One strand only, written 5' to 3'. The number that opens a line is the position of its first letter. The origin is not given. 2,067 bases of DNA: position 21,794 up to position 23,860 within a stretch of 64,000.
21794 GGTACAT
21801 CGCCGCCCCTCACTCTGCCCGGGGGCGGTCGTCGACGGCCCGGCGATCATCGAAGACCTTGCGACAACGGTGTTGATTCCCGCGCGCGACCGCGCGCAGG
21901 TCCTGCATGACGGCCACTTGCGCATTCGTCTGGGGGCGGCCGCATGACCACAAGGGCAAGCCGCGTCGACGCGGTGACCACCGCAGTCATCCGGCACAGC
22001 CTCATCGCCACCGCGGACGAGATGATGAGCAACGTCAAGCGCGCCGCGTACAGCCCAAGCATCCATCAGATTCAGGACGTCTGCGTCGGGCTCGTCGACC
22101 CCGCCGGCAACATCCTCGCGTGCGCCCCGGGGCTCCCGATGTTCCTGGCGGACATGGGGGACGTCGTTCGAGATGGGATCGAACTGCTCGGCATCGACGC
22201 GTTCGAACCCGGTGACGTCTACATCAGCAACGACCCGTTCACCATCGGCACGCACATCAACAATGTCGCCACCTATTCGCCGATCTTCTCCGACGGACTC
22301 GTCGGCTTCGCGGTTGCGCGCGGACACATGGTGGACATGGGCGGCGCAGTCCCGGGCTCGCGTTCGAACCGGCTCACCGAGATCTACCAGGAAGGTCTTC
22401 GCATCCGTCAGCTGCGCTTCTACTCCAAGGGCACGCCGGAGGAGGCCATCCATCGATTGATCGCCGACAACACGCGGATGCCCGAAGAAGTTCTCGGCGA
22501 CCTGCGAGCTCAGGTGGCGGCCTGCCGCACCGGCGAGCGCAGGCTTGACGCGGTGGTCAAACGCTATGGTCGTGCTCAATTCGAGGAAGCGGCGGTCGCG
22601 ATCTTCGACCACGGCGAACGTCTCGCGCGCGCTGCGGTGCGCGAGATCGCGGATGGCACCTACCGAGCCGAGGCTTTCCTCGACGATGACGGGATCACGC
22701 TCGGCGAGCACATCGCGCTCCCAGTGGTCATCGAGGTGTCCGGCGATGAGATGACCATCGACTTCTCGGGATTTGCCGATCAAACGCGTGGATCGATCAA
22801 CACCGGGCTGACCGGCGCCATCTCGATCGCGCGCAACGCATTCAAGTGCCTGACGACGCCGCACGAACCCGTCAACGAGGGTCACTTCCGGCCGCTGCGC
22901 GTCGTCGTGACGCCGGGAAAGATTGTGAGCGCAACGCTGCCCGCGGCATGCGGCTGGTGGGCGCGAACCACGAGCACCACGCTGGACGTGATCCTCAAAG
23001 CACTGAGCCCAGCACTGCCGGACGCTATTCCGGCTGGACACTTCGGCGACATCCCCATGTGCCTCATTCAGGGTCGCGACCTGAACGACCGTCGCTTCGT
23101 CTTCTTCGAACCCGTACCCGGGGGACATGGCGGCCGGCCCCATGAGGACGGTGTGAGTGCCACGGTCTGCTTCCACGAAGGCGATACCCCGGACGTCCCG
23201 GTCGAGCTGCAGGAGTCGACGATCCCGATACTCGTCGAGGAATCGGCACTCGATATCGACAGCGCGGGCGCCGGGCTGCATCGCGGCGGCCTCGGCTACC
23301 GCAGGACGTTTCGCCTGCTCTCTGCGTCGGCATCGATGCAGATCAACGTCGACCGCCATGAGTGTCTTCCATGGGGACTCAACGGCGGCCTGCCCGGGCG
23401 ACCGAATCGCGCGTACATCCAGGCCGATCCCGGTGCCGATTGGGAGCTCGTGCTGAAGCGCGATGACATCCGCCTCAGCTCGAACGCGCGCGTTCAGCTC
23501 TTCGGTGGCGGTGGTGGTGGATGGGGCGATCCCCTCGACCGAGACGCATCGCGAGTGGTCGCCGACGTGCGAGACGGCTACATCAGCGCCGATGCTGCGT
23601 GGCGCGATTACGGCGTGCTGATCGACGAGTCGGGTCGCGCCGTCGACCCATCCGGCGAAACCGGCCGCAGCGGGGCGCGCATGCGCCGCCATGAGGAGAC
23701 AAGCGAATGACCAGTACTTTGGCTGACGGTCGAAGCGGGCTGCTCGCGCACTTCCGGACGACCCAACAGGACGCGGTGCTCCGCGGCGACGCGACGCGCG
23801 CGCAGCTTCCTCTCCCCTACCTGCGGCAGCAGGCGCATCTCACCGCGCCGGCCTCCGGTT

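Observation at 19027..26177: Tightly coupled five-gene operon FAH - HyuA - HyuB - extended CitE-like lyase - family III CoA-transferase: candidate uncharacterised ATP-dependent catabolic route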

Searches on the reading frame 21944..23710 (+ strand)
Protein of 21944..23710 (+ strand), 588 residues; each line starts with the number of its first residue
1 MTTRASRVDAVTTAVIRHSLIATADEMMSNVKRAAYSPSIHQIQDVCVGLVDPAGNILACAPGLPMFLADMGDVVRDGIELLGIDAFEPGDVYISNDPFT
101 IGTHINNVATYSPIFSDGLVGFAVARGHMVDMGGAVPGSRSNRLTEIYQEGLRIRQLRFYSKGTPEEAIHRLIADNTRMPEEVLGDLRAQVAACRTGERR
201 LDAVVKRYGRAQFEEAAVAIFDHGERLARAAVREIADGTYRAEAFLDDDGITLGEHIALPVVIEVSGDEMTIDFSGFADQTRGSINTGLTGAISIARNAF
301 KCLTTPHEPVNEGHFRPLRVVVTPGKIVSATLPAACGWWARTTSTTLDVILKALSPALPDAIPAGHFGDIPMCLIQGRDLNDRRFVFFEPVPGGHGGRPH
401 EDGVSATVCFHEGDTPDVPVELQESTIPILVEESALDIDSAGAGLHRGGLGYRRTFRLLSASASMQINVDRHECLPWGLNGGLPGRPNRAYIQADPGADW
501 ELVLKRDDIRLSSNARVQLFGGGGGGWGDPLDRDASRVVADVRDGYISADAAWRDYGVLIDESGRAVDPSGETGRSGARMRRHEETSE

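Call 5: search_protein_families(library=pfam, proteins=[window:21944-23710:+])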
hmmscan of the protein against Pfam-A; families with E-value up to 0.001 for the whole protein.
window:21944-23710:+ (588 aa): 1 family
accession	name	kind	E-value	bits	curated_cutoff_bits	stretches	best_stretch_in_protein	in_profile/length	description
PF02538.19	Hydantoinase_B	-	9.5e-154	513.1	26.8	1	9-530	1-519/519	Hydantoinase B/oxoprolinase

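Call 6: search_protein_families(library=ncbifam, proteins=[window:21944-23710:+])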
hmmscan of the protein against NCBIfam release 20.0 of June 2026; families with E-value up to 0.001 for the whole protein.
window:21944-23710:+ (588 aa): 2 families
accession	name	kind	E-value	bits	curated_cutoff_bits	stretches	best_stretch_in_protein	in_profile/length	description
NF050157.1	CapLactmsBetCapB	equivalog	6.4e-73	245.9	1000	1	8-570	1-569/577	caprolactamase subunit beta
NF042976.1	AcphenoCarb_ApcD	equivalog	2.7e-28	98.7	1500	2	25-331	46-354/685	acetophenone carboxylase subunit delta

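Call 10: search_solved_structures(query=window:21944-23710:+)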
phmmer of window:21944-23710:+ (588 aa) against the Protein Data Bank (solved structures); distinct sequences matched with E-value up to 0.001: 5.
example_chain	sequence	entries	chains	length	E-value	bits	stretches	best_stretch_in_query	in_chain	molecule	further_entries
7hk5_A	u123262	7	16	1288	1.5e-86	294.2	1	12-561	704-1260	N-methylhydantoinase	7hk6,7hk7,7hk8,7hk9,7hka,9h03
6yra_B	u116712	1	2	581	1.6e-60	208.3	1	7-568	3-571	Hydantoinase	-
5l9w_A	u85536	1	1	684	3.6e-23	84.9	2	75-454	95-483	Acetophenone carboxylase delta subunit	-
5m45_A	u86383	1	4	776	7.3e-23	83.9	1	28-247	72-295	Acetone carboxylase alpha subunit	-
5svb_A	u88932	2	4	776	7.9e-23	83.8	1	28-247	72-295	Acetone carboxylase alpha subunit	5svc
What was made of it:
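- Closest known: Acetone and acetophenone carboxylases. Same: Same superfamily and the same ATP-binding subunit type (calls 6, 10).
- Carboxylases score about 1e-23 (call 10). PDB and NCBIfam scores to carboxylases are far weaker than to hydrolases (calls 6, 10). The best solved homologue is a fused enzyme of oxoprolinase/N-methylhydantoinase architecture (call 10).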

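Call 24: search_dna_similar(query=window:21944-23710:+, collection=plasmids, mode=protein, max_rows=25)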
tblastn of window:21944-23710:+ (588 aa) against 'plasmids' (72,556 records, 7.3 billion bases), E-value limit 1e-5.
Records with a match: 945; places in all: 1320; records where one place covers at least 80% of the query: 866.
Best place of each record, by identity: <60% 945.
By first word of the organism name: Agrobacterium 173; Rhizobium 160; Sinorhizobium 115; Pseudosulfitobacter 49; Paracoccus 34; Rhodococcus 22; Sulfitobacter 20; Ensifer 15; Paraburkholderia 14; Shinella 13; and 111 more.
By predicted mobility (MOB-suite, as given by PLSDB): non-mobilizable 546; conjugative 280; mobilizable 119.
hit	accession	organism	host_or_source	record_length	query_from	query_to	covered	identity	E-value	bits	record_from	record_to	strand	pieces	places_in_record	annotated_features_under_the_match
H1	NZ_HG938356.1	Neorhizobium galegae bv. officinalis bv. officinalis str. ...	Galega officinalis root nodule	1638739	6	557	94%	44.2%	2e-133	437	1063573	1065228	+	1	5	record has no annotation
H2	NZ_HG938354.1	Neorhizobium galegae bv. orientalis str. HAMBI 540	Galega orientalis root nodule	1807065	6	557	94%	43.9%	1e-132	435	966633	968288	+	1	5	record has no annotation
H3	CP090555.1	Neorhizobium galegae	Galega,Cell culture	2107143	9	557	93%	43.3%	3e-65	438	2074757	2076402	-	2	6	hydantoinase B/oxoprolinase family protein (x2)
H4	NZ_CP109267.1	Streptomyces sp. NBC_01643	-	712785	5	567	96%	40.9%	6e-117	389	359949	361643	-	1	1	hydantoinase B/oxoprolinase family protein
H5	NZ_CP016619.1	Microvirga ossetica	Vicia alpestris,cell culture,nodules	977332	5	564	95%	40.6%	1e-112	377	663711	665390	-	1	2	hydantoinase B/oxoprolinase family protein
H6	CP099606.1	Comamonadaceae bacterium OTU4NAUVB1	Arabidopsis thaliana,pure culture,leaf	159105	8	564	95%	39.7%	5e-111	372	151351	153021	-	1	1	hydantoinase B/oxoprolinase family protein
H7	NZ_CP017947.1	Bosea sp. Tri-49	Oxytropis triphylla,cell culture,root ...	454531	8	575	97%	37.3%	1e-88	307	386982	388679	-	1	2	hydantoinase B/oxoprolinase family protein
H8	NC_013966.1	Haloferax volcanii DS2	-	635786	4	564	95%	37.5%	8e-105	354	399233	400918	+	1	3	hydantoinase B/oxoprolinase family protein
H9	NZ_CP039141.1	Haloferax mediterranei ATCC 33500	Cell culture,Spain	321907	1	564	96%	37.1%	5e-101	343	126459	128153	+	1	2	hydantoinase B/oxoprolinase family protein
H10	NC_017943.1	Haloferax mediterranei ATCC 33500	-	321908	1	564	96%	37.1%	5e-101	343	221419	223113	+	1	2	hydantoinase B/oxoprolinase family protein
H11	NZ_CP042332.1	Bosea sp. F3-2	soybean,soil sample,rhizosphere soil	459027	6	575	97%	36.0%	2e-79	281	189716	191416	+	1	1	hydantoinase B/oxoprolinase family protein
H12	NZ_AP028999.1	Paraburkholderia sp. 22B1P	-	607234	3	581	98%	35.4%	2e-81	286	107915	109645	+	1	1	hydantoinase B/oxoprolinase family protein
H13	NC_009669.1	Brucella anthropi ATCC 49188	-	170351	9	575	96%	36.0%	9e-92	316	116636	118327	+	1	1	hydantoinase B/oxoprolinase family protein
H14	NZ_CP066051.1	Brucella anthropi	-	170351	9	575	96%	36.0%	9e-92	316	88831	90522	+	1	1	hydantoinase B/oxoprolinase family protein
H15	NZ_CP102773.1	Bosea sp. NBC_00550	-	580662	8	568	95%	36.3%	4e-86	300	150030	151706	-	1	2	hydantoinase B/oxoprolinase family protein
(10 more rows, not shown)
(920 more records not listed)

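Call 25: get_annotated_region(hit=H3, flank=9000)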
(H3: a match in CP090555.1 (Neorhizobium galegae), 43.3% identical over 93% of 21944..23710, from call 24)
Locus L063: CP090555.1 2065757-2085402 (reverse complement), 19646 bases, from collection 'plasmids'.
description: Neorhizobium galegae strain VafX2 plasmid pNgVX, complete sequence
organism: Neorhizobium galegae (NCBI taxid 399)
taxonomy: Bacteria; Pseudomonadota; Alphaproteobacteria; Hyphomicrobiales; Rhizobiaceae; Neorhizobium; Neorhizobium galegae
host: -; source: Galega,Cell culture; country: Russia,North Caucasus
typing (MOB-suite, as given by PLSDB): conjugative; relaxase MOBP; mating-pair formation MPF_T
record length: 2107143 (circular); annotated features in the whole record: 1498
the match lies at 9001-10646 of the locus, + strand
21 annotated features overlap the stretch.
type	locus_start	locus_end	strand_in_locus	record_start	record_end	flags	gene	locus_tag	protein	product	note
CDS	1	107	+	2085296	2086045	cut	-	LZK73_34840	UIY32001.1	SURF1 family protein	-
CDS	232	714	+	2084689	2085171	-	-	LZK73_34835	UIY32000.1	hypothetical protein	-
CDS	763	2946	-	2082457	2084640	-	katG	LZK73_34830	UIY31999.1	catalase/peroxidase HPI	-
CDS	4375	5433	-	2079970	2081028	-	-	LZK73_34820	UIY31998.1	hypothetical protein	-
CDS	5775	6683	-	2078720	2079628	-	-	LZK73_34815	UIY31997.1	LysR family transcriptional regulator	-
CDS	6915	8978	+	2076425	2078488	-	-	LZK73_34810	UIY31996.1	hydantoinase/oxoprolinase family protein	-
CDS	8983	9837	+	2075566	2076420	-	-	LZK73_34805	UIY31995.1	hydantoinase B/oxoprolinase family protein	-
CDS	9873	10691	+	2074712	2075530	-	-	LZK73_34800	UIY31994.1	hydantoinase B/oxoprolinase family protein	-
CDS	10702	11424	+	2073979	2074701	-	-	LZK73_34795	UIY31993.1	aminopeptidase P family protein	-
CDS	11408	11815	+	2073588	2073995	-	-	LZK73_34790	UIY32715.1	M24 family metallopeptidase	-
CDS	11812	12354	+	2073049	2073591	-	-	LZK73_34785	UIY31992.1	aminopeptidase P family N-terminal domain-containing protein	-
CDS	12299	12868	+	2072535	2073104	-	-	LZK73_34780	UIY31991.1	hypothetical protein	-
CDS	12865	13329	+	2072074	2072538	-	-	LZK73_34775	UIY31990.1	hypothetical protein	-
CDS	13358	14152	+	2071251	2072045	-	-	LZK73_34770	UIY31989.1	hypothetical protein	-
CDS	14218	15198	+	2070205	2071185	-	-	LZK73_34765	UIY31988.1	ABC transporter substrate-binding protein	-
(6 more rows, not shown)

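Call 26: get_annotated_region(hit=H4, flank=9000)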
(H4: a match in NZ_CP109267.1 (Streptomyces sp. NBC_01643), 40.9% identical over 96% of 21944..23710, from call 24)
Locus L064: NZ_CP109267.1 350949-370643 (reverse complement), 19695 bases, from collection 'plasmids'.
description: Streptomyces sp. NBC_01643 plasmid unnamed1, complete sequence
organism: Streptomyces sp. NBC_01643 (NCBI taxid 2975906)
taxonomy: Bacteria; Actinomycetota; Actinomycetes; Kitasatosporales; Streptomycetaceae; Streptomyces; Streptomyces sp. NBC 01643
host: -; source: -; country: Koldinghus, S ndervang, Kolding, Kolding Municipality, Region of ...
typing (MOB-suite, as given by PLSDB): non-mobilizable
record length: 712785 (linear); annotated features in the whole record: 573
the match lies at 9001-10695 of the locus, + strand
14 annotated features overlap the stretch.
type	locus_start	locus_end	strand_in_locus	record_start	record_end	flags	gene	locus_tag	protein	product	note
CDS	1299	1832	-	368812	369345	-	-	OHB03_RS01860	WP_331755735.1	hypothetical protein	-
CDS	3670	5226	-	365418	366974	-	-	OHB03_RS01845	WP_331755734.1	AMP-binding protein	-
CDS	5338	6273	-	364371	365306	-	-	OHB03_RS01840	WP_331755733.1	fumarylacetoacetate hydrolase family protein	-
CDS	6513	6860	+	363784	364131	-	-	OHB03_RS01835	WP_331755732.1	hypothetical protein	-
CDS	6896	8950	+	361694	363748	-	-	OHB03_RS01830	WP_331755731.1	hydantoinase/oxoprolinase family protein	-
CDS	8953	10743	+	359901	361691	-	-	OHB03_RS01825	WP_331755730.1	hydantoinase B/oxoprolinase family protein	-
CDS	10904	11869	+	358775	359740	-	trxB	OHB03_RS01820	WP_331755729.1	thioredoxin-disulfide reductase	-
CDS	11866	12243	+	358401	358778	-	trxA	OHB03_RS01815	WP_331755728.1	thioredoxin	-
CDS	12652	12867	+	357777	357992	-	-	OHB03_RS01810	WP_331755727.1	hypothetical protein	-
CDS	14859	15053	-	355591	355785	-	-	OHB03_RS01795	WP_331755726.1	hypothetical protein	-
CDS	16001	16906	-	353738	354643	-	-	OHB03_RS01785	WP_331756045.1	crotonase/enoyl-CoA hydratase family protein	-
CDS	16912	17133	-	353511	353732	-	-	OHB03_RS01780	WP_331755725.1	hypothetical protein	-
CDS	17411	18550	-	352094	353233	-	-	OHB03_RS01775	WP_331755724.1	CaiB/BaiF CoA-transferase family protein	-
CDS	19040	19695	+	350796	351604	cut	-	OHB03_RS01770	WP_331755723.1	IS5 family transposase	-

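Call 31: find_homologous_proteins(query=window:21944-23710:+, max_evalue=1e-30)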
Query window:21944-23710:+ (588 aa): 3020 proteins with E <= 1e-30 among 8000 candidates; the best 120 are listed.
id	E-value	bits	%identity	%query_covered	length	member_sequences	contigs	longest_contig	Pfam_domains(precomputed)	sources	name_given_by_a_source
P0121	0.0e+0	1303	97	100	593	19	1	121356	PF02538.20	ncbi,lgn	ncbi:MAG: hydantoinase B/oxoprolinase family protein [Candidatus Dormiibacterota bacterium]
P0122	0.0e+0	1217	91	99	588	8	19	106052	PF02538.20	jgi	jgi:N-methylhydantoinase B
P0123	0.0e+0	1208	90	99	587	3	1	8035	PF02538.20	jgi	jgi:N-methylhydantoinase B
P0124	0.0e+0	1120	83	99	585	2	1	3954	PF02538.20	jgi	jgi:N-methylhydantoinase B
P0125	0.0e+0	1034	78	99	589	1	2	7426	PF02538.20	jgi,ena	-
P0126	5.2e-298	1007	79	96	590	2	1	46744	PF02538.20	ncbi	-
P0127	6.9e-298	1007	78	95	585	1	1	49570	PF02538.20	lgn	-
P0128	1.8e-294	996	78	95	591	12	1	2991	PF02538.20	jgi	jgi:N-methylhydantoinase B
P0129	6.1e-294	994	78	96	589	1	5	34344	PF02538.20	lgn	-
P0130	5.6e-289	978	75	96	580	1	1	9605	PF02538.20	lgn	-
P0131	2.2e-287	972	77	94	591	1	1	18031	PF02538.20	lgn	-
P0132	2.4e-285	966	74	95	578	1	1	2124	PF02538.20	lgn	-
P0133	5.9e-285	964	75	94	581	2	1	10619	PF02538.20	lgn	-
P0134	8.0e-285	964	75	95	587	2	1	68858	PF02538.20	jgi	jgi:N-methylhydantoinase B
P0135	8.4e-285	964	75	94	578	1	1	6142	PF02538.20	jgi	jgi:N-methylhydantoinase B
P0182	3.2e-256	869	66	97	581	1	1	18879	PF02538.20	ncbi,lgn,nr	ncbi:MAG: hydantoinase B/oxoprolinase family protein [Betaproteobacteria bacterium]|nr:hydantoinase 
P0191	1.7e-182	626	49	96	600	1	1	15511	PF02538.20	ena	-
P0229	4.3e-152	526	46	95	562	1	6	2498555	PF02538.20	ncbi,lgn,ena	-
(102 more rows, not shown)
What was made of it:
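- HyuB forms a discrete clade: identities of 64-97%, then a gap to 49% (call 31).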

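Call 32: find_encoding_contigs(protein=P0182, flank=10000, max_places=1)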
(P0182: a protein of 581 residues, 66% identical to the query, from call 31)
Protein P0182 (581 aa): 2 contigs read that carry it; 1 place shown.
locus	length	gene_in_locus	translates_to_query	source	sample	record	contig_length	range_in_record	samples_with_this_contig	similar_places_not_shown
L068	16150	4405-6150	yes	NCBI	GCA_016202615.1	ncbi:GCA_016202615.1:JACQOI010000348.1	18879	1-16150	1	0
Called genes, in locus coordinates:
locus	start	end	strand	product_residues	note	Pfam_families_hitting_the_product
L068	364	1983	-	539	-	PF00501:AMP-binding, PF13193:AMP-binding_C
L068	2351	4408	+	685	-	PF05378:Hydant_A_N, PF01968:Hydantoinase_A, PF19278:Hydant_A_C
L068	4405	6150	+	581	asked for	PF02538:Hydantoinase_B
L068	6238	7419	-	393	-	PF02515:CoA_transf_3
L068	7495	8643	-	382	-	PF13452:FAS1_DH_region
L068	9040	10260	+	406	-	PF02515:CoA_transf_3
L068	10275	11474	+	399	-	PF02515:CoA_transf_3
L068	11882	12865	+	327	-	PF03401:TctC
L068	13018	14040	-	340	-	PF02615:Ldh_2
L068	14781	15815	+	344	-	PF02547:Queuosine_synth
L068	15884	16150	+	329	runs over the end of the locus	PF08240:ADH_N, PF00107:ADH_zinc_N, PF13602:ADH_zinc_N_2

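Call 33: find_encoding_contigs(protein=P0191, flank=10000, max_places=1)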
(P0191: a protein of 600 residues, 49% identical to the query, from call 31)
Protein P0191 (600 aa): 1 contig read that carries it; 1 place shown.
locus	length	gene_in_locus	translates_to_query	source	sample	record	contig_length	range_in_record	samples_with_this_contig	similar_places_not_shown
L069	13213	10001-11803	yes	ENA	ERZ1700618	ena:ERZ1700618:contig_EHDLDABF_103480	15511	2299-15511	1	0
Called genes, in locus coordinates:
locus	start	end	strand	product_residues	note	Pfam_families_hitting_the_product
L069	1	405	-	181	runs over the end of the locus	-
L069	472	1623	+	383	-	PF13231:PMT_2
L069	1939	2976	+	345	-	PF06800:Sugar_transport (faint), PF07168:Ureide_permease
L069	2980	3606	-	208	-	PF03958:Secretin_N (weak)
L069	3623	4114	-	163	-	-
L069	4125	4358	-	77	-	-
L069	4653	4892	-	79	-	PF13490:zf-HC2 (weak)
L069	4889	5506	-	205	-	PF07638:Sigma70_ECF, PF04542:Sigma70_r2, PF08281:Sigma70_r4_2, PF04545:Sigma70_r4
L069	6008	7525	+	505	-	-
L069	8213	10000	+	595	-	PF05378:Hydant_A_N, PF01968:Hydantoinase_A, PF19278:Hydant_A_C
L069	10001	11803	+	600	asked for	PF02538:Hydantoinase_B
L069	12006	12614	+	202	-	PF00392:GntR, PF07729:FCD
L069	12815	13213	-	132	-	?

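Call 34: find_encoding_contigs(protein=P0229, flank=10000, max_places=1)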
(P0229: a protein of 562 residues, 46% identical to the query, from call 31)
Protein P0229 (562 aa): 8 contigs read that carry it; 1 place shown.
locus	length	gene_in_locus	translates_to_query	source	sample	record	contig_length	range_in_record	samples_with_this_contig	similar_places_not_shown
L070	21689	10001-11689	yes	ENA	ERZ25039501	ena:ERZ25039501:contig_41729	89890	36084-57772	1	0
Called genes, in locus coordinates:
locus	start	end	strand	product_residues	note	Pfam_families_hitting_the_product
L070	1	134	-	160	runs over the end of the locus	PF13577:SnoaL_4 (weak), PF00866:Ring_hydroxyl_B (weak)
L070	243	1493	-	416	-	PF00355:Rieske, PF00848:Ring_hydroxyl_A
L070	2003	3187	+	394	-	PF13379:NMT1_2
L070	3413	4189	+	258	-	PF00528:BPD_transp_1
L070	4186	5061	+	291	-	PF00005:ABC_tran, PF13304:AAA_21 (faint)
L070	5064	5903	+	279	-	PF00528:BPD_transp_1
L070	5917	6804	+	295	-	PF00005:ABC_tran, PF13304:AAA_21 (faint)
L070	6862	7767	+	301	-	PF00763:THF_DHG_CYH, PF02882:THF_DHG_CYH_C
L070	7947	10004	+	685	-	PF05378:Hydant_A_N, PF01968:Hydantoinase_A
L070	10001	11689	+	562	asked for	PF02538:Hydantoinase_B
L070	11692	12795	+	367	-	PF00557:Peptidase_M24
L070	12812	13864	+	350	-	PF01321:Creatinase_N (weak)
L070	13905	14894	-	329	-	PF13379:NMT1_2, PF09084:NMT1, PF12974:Phosphonate-bd (weak)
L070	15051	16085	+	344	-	PF04909:Amidohydro_2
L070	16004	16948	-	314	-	PF13714:PEP_mutase, PF00463:ICL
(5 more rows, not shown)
